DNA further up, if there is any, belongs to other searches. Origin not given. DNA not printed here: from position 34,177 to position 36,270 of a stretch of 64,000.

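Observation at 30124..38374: Eight tightly linked genes (possibly one operon) coupling threonine cleavage, two-subunit ATP-citrate lyase and a LeuA-family acetyl-CoA condensing enzyme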

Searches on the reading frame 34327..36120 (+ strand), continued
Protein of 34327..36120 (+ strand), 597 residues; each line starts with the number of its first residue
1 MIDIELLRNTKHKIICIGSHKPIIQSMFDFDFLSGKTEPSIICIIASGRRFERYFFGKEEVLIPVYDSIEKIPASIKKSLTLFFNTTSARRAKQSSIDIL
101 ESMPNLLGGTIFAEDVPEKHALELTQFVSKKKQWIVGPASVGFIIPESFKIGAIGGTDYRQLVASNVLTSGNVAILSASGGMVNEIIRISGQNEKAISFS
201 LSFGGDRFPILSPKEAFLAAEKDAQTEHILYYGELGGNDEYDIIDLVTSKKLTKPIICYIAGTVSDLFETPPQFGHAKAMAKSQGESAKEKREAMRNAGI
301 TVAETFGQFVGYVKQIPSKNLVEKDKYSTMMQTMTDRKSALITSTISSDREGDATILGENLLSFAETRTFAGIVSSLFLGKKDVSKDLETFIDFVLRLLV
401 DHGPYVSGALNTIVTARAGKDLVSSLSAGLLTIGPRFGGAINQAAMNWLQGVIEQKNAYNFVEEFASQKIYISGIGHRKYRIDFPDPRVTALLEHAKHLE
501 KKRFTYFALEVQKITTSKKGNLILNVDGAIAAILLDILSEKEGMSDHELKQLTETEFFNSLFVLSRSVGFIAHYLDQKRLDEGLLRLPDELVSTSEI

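Call 16: find_encoding_contigs(protein=P0108, flank=10000, max_places=2)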
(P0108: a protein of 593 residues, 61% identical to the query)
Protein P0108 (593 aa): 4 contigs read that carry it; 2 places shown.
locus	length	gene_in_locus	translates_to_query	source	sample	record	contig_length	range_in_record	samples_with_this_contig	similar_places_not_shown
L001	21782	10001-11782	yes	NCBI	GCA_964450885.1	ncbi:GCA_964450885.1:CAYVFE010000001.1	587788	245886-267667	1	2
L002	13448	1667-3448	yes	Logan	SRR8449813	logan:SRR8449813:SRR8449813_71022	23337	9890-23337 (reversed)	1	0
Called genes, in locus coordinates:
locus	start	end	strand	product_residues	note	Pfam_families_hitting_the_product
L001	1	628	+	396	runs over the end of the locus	PF09903:DUF2130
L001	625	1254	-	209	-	PF00160:Pro_isomerase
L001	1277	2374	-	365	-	PF01321:Creatinase_N, PF00557:Peptidase_M24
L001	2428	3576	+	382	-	PF00478:IMPDH, PF03060:NMO, PF01070:FMN_dh, PF01645:Glu_synthase (weak), PF05690:ThiG (faint)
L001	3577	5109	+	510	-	PF00117:GATase, PF07722:Peptidase_C26 (faint), PF02540:NAD_synthase (faint), PF00958:GMP_synt_C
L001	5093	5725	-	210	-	-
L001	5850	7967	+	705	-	PF00009:GTP_EFTU, PF03144:GTP_EFTU_D2, PF22042:EF-G_D2, PF14492:EFG_III, PF16658:RF3_C, PF03764:EFG_IV, PF00679:EFG_C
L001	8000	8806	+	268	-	PF05116:S6PP (faint), PF08282:Hydrolase_3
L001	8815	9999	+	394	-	PF24948:Citrate_synth_N, PF16114:Citrate_bind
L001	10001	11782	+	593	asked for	PF00549:Ligase_CoA, PF13607:Succ_CoA_lig, PF00285:Citrate_synt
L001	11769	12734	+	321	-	PF01565:FAD_binding_4 (weak), PF02873:MurB_C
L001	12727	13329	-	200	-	PF00730:HhH-GPD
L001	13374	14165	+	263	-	PF01261:AP_endonuc_2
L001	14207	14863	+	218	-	-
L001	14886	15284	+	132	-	PF20606:DUF6799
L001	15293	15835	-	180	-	PF01625:PMSR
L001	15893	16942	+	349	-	PF07224:Chlorophyllase (weak), PF01738:DLH (faint), PF12146:Hydrolase_4 (faint), PF00326:Peptidase_S9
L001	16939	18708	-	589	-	PF00664:ABC_membrane, PF03193:RsgA_GTPase (faint), PF00005:ABC_tran, PF02463:SMC_N (weak)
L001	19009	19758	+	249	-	-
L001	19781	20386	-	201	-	PF13399:LytR_C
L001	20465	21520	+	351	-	PF00704:Glyco_hydro_18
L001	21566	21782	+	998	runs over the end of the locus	PF07995:GSDH, PF00801:PKD, PF18911:PKD_4, PF16841:CBM60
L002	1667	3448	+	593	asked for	PF00549:Ligase_CoA, PF13607:Succ_CoA_lig, PF00285:Citrate_synt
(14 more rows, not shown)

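Call 17: find_encoding_contigs(protein=P0070, flank=10000, max_places=2)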
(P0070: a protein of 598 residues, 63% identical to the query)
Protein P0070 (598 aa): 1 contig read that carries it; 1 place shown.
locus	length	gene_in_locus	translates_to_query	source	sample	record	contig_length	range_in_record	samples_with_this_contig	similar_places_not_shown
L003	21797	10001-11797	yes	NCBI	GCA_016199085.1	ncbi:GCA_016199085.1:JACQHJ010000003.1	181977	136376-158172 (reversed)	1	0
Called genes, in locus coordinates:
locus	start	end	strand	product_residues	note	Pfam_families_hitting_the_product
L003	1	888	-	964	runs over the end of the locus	PF00580:UvrD-helicase, PF01443:Viral_helicase1 (faint), PF13086:AAA_11 (weak), PF13245:AAA_19, PF13361:UvrD_C, PF13538:UvrD_C_2 (faint), PF12705:PDDEXK_1, PF10926:DUF2800 (weak)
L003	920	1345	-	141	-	PF13473:Cupredoxin_1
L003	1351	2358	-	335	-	PF02646:RmuC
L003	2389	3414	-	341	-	PF00814:TsaD, PF22521:HypF_C_2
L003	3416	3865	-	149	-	PF02643:DUF192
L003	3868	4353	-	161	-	PF01467:CTP_transf_like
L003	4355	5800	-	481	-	PF12229:PG_binding_4, PF04294:VanW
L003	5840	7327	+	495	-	PF01547:SBP_bac_1, PF13416:SBP_bac_8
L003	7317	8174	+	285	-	-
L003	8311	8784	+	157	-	PF03449:GreA_GreB_N, PF01272:GreA_GreB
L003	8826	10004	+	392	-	PF08442:ATP-grasp_2 (faint), PF24948:Citrate_synth_N, PF16114:Citrate_bind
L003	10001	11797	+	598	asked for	PF00549:Ligase_CoA, PF00285:Citrate_synt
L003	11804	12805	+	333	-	PF08240:ADH_N, PF16912:Glu_dehyd_C, PF00107:ADH_zinc_N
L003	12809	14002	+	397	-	PF00155:Aminotran_1_2, PF01041:DegT_DnrJ_EryC1 (faint), PF01276:OKR_DC_1 (weak)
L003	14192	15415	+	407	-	PF00155:Aminotran_1_2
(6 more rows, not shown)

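Call 20: find_related_loci(query=A1, collection=genome_contigs, flank=10000)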
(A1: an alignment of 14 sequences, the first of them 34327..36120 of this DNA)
Query A1 (597 aa) in genome_contigs; peptide patterns used: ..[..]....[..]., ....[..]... (x = any residue, [..] = any of these).
242 stretches matched a pattern; 140 encode a relative of the query (tblastn E <= 1e-3); the best 80 are kept; 80 distinct loci.
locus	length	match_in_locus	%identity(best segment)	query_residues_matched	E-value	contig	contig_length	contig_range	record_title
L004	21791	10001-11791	64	1-597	0e+0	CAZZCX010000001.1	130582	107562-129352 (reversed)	MAG TPA_asm: uncultured Gammaproteobacteria bacterium isolate SRP173033_co1_414 genome assembly, contig: NODE_159_length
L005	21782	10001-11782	62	1-594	0e+0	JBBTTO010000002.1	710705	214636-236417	MAG: Patescibacteria group bacterium isolate H52-bin062_1 H52_bin062_1_000000000002, whole genome shotgun sequence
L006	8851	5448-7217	61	2-593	0e+0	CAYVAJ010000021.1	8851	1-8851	MAG TPA_asm: uncultured Gammaproteobacteria bacterium isolate SRP144015_co1_62 genome assembly, contig: NODE_3545_length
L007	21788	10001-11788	63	1-596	0e+0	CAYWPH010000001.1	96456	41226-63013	MAG TPA_asm: uncultured Gammaproteobacteria bacterium isolate SRP302447_co3_825 genome assembly, contig: NODE_614_length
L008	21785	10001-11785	60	1-597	0e+0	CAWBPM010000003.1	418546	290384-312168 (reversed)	MAG: Candidatus Levybacteria bacterium isolate MFD01476.bin.1.72 genome assembly, contig: contig_44256, whole genome sho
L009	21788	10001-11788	64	1-597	0e+0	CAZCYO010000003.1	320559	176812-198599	MAG TPA_asm: uncultured Gammaproteobacteria bacterium isolate SRP278252_co1_715 genome assembly, contig: NODE_17_length_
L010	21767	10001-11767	60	1-593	0e+0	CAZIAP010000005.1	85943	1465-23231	MAG TPA_asm: uncultured Gammaproteobacteria bacterium isolate SRP144015_co1_80 genome assembly, contig: NODE_141_length_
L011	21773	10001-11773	60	1-592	0e+0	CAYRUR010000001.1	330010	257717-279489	MAG TPA_asm: uncultured Gammaproteobacteria bacterium isolate SRP144015_co1_42 genome assembly, contig: NODE_12_length_3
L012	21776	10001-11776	61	1-593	0e+0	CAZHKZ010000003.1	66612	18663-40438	MAG TPA_asm: uncultured Gammaproteobacteria bacterium isolate SRP278252_co2_13 genome assembly, contig: NODE_663_length_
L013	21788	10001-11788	63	1-597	0e+0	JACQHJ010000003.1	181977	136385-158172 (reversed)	MAG: Candidatus Levyibacteriota bacterium isolate NC_groundwater_1096_Ag_S2p5_37_166 S_2p5_S6_coassembly_k141_1322597, w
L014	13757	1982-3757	61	1-593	0e+0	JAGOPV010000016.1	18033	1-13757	MAG: Candidatus Levyibacteriota bacterium isolate Gw_Eff_bin_218 Gw_Eff_6664_length_18033_cov_9.781079, whole genome sho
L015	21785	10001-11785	60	1-595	0e+0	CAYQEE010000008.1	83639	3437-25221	MAG TPA_asm: uncultured Gammaproteobacteria bacterium isolate SRP272529_co2_240 genome assembly, contig: NODE_315_length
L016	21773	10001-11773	60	1-593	0e+0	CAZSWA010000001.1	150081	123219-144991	MAG TPA_asm: uncultured Gammaproteobacteria bacterium isolate SRP272529_co1_257 genome assembly, contig: NODE_62_length_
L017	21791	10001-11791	60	1-597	0e+0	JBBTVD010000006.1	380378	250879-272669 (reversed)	MAG: Patescibacteria group bacterium isolate H14-bin010_1 H14_bin010_1_000000000006, whole genome shotgun sequence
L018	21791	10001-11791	61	1-597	0e+0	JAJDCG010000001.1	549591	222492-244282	MAG: Candidatus Levyibacteriota bacterium isolate OFTM197 OFTM197_0, whole genome shotgun sequence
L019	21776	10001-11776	60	1-593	0e+0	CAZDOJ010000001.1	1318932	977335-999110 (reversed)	MAG TPA_asm: uncultured Gammaproteobacteria bacterium isolate SRP292972_co3_93 genome assembly, contig: NODE_1_length_13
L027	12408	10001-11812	58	1-593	0e+0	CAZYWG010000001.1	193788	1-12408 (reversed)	MAG TPA_asm: uncultured Gammaproteobacteria bacterium isolate SRP200132_co1_187 genome assembly, contig: NODE_53_length_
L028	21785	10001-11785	59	1-596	0e+0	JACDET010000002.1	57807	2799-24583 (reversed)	MAG: Candidatus Levyibacteriota bacterium isolate MGR_bin367 SD2903_NODE_31_length_57807_cov_1.152254, whole genome shot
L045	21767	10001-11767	56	2-593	0e+0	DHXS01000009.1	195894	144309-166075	MAG TPA_asm: Candidatus Saccharibacteria bacterium UBA5150 UBA5150_contig_2840, whole genome shotgun sequence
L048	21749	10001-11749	56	14-596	0e+0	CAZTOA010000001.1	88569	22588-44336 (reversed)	MAG TPA_asm: uncultured Gammaproteobacteria bacterium isolate SRP292972_co2_75 genome assembly, contig: NODE_216_length_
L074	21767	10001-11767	49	1-594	0e+0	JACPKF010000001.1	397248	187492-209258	MAG: Candidatus Saccharibacteria bacterium isolate NC_groundwater_487_Ag_S-0.1um_46_12 S35_SO-1_scaffold_44559, whole ge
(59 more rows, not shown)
